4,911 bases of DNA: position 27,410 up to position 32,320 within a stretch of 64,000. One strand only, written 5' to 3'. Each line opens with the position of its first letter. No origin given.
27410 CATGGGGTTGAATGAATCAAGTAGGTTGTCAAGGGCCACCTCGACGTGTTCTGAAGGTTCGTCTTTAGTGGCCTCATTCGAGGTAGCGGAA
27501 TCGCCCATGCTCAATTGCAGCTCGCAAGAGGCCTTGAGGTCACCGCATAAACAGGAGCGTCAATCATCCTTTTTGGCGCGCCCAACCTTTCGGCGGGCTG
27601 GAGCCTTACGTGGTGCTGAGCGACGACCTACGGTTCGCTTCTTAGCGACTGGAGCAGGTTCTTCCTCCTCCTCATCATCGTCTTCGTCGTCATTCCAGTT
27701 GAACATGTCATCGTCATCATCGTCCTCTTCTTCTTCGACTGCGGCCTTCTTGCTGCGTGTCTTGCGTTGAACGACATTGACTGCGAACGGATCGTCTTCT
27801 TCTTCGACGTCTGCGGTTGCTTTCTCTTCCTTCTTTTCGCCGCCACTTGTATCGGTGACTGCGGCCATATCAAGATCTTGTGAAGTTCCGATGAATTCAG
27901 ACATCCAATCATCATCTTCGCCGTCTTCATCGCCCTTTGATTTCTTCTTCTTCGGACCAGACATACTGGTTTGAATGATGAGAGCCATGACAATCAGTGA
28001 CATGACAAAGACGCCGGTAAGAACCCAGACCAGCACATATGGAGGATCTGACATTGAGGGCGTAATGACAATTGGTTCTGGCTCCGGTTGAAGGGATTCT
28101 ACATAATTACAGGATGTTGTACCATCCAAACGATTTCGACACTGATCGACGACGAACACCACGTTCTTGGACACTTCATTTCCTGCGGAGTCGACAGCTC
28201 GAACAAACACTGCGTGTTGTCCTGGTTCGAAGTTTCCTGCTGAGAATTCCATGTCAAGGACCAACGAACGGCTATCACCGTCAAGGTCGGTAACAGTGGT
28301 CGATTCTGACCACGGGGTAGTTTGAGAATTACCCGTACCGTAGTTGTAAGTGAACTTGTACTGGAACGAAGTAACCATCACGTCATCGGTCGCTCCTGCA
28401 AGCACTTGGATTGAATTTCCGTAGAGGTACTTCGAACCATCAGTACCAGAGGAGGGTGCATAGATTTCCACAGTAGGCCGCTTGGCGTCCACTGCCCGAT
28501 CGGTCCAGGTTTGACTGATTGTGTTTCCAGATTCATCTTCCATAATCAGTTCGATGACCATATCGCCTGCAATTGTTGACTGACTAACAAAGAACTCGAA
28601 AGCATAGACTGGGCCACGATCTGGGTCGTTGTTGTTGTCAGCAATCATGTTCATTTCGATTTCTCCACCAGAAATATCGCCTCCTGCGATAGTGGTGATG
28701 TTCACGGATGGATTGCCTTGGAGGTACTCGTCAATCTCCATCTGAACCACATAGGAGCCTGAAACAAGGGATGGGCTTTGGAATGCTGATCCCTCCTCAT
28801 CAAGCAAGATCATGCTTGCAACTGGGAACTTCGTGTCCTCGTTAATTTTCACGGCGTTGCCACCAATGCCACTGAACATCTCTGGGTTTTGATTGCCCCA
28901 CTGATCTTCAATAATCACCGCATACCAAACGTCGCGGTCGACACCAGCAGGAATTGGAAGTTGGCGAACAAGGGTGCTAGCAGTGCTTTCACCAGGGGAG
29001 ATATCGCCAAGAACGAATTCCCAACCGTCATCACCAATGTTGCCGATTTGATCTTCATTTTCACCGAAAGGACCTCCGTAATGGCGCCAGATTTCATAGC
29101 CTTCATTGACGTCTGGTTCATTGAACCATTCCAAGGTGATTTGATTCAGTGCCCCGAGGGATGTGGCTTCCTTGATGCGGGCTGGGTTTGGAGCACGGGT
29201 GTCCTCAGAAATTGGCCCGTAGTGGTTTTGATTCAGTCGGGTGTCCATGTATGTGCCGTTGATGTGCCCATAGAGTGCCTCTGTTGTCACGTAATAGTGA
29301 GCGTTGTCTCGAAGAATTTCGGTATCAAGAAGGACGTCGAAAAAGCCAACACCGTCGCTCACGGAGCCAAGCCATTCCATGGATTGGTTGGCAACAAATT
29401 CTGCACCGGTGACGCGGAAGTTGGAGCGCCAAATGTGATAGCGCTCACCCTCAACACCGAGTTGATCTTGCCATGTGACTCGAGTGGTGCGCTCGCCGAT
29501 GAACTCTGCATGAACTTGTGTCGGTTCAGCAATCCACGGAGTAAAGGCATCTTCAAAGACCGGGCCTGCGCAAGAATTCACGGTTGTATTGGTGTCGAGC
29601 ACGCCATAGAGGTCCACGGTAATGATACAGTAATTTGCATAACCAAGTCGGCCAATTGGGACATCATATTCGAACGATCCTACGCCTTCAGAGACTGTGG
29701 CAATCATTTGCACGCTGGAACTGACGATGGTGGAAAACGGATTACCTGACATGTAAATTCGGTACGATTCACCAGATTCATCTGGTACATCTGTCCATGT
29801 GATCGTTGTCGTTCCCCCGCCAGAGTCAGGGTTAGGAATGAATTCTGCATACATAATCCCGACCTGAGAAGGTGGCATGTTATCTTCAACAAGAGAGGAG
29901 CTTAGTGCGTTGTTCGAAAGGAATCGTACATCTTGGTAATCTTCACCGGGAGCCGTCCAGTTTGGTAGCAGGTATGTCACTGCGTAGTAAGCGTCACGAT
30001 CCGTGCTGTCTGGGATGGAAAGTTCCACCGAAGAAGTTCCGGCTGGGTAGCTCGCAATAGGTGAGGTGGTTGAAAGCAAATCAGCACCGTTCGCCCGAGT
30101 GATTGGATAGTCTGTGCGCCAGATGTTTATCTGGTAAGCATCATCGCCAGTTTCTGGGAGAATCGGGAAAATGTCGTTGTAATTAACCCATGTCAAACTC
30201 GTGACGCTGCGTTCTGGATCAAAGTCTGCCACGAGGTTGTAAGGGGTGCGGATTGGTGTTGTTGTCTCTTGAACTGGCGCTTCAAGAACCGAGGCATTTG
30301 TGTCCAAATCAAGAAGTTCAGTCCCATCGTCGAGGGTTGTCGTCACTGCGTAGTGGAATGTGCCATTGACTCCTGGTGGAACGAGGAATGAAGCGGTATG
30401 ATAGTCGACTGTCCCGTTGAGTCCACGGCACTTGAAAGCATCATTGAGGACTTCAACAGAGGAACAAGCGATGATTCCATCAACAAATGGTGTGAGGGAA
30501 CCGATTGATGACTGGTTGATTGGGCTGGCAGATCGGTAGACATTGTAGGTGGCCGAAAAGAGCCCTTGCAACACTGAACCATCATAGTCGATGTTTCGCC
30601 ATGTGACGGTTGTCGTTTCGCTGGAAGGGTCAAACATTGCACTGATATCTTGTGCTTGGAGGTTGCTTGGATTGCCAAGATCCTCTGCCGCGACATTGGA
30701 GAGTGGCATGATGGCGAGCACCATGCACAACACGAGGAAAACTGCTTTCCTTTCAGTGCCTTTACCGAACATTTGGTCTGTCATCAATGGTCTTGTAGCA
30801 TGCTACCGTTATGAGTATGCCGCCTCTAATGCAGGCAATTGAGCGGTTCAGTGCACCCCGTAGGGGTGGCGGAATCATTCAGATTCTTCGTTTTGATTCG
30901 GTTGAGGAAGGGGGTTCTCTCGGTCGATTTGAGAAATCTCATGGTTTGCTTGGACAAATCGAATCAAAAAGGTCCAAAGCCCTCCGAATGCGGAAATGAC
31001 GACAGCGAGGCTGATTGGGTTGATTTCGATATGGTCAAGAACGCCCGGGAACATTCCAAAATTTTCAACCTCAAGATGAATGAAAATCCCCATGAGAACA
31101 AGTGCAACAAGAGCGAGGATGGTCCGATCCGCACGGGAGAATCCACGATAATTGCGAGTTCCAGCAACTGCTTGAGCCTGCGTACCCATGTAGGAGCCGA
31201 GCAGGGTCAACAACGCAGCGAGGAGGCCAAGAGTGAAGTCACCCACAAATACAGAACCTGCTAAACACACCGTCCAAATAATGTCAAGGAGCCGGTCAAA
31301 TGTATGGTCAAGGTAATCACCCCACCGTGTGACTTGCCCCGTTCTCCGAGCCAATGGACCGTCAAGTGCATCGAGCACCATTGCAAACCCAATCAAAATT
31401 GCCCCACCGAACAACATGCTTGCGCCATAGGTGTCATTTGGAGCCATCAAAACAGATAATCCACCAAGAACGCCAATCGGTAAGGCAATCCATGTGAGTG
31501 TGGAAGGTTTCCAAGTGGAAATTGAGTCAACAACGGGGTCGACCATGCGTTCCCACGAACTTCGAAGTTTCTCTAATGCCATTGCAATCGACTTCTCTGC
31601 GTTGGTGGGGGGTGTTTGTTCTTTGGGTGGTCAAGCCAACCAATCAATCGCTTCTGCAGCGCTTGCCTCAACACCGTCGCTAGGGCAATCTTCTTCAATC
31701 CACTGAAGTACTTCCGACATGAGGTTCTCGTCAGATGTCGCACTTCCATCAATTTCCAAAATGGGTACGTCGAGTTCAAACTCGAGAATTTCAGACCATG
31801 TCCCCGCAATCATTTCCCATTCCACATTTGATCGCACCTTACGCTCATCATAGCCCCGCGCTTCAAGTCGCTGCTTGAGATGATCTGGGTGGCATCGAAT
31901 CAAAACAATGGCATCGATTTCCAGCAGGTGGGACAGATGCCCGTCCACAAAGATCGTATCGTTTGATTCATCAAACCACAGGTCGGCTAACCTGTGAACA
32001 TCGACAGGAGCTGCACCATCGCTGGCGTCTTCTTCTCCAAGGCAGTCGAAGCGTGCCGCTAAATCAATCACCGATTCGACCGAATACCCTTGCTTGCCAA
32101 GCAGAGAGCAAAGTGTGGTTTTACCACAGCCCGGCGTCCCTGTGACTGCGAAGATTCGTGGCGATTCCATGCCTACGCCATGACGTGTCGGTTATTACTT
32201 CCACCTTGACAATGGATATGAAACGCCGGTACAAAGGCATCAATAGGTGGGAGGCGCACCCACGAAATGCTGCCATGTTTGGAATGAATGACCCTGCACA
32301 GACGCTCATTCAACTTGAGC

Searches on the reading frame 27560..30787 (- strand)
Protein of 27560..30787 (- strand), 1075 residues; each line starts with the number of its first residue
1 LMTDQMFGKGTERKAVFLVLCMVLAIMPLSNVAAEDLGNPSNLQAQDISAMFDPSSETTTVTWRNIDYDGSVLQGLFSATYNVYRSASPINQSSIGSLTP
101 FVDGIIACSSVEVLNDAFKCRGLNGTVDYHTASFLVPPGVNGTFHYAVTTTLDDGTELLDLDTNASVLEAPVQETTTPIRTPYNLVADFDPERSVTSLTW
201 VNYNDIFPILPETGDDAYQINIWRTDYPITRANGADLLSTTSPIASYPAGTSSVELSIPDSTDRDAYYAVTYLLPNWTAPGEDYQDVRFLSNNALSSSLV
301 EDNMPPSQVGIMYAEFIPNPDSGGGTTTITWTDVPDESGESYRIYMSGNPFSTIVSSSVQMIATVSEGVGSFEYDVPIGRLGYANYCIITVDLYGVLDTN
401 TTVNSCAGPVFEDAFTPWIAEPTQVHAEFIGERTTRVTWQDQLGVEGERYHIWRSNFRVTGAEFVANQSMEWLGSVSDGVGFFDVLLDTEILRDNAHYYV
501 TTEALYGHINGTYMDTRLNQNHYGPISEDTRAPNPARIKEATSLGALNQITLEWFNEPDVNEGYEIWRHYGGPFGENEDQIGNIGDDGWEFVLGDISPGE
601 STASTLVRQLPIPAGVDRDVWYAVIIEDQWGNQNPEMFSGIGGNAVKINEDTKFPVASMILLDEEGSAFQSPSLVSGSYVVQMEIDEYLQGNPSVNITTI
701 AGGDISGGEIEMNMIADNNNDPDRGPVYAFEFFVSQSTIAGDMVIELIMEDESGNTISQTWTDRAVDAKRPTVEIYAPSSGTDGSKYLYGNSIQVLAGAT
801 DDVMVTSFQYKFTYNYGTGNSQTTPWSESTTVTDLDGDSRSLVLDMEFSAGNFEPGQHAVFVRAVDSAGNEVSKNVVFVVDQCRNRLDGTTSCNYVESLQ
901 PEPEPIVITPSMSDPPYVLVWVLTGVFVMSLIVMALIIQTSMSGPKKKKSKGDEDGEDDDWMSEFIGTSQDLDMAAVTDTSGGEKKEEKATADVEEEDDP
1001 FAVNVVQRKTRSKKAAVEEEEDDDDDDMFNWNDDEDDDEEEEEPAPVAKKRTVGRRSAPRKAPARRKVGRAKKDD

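Call 12: search_protein_families(library=pfam, proteins=[window:27560-30787:-], max_evalue=0.01)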
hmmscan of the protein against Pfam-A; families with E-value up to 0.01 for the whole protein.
window:27560-30787:- (1075 aa): 1 family
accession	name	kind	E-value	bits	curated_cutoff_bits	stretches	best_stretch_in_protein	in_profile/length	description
PF19077.6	Big_13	-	0.0075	17.2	27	0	850-881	69-101/102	Bacterial Ig-like domain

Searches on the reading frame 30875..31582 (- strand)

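Call 79: search_protein_families(library=pfam, proteins=[window:30875-31582:-], max_evalue=0.001)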
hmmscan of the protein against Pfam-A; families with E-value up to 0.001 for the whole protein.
window:30875-31582:- (235 aa): 1 family
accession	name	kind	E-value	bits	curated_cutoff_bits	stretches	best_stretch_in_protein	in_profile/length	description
PF01066.26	CDP-OH_P_transf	-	7.6e-11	43.1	22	1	26-164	4-133/152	CDP-alcohol phosphatidyltransferase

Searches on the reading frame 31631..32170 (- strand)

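Call 94: search_protein_families(library=pfam, proteins=[window:31631-32170:-], max_evalue=0.001)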
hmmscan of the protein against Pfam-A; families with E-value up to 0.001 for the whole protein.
window:31631-32170:- (179 aa): 5 families
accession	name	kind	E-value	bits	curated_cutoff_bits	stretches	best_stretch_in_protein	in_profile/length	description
PF13238.12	AAA_18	-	7.2e-21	75.4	29.4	1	9-120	3-126/128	AAA domain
PF01712.25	dNK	-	4.4e-07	30.3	27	0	79-154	117-194/203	Deoxynucleoside kinase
PF13207.12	AAA_17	-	0.00012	22.8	27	0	10-28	1-20/136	AAA domain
PF13521.12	AAA_28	-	0.00058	20.6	27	0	8-31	3-27/164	AAA domain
PF13401.12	AAA_22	-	0.00058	20.6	27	0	3-28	4-29/130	AAA domain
